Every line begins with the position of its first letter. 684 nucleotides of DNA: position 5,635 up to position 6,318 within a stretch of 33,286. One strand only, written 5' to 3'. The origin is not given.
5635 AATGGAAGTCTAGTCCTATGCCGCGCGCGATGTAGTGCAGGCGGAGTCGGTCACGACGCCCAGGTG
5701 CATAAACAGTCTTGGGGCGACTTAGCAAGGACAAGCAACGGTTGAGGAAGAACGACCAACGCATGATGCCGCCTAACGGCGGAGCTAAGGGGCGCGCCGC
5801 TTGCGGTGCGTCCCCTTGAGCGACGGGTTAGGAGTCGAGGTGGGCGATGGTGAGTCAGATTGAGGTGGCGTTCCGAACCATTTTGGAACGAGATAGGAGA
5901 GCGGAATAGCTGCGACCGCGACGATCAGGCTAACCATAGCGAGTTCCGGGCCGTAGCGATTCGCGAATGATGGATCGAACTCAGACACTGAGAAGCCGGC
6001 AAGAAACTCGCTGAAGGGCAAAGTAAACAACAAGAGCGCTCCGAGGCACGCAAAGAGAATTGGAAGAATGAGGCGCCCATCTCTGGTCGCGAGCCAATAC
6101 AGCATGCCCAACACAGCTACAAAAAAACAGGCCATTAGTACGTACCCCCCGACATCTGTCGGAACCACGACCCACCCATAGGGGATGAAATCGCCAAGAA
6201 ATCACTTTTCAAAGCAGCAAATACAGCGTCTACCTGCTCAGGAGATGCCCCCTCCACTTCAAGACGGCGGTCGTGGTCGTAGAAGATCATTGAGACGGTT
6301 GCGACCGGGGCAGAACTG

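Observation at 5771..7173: Bona fide attC sites reveal a decayed chromosomal integron with uncharacterised cassettes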

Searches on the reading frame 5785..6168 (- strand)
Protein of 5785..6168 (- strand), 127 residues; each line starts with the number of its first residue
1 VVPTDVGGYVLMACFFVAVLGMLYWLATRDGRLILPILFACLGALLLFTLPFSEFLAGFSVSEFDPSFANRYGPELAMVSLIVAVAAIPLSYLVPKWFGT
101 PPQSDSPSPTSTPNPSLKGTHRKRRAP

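Call 8: search_protein_families(library=pfam, proteins=[window:5785-6168:-], max_evalue=0.01)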
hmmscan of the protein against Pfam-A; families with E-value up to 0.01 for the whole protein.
window:5785-6168:- (127 aa): 0 families
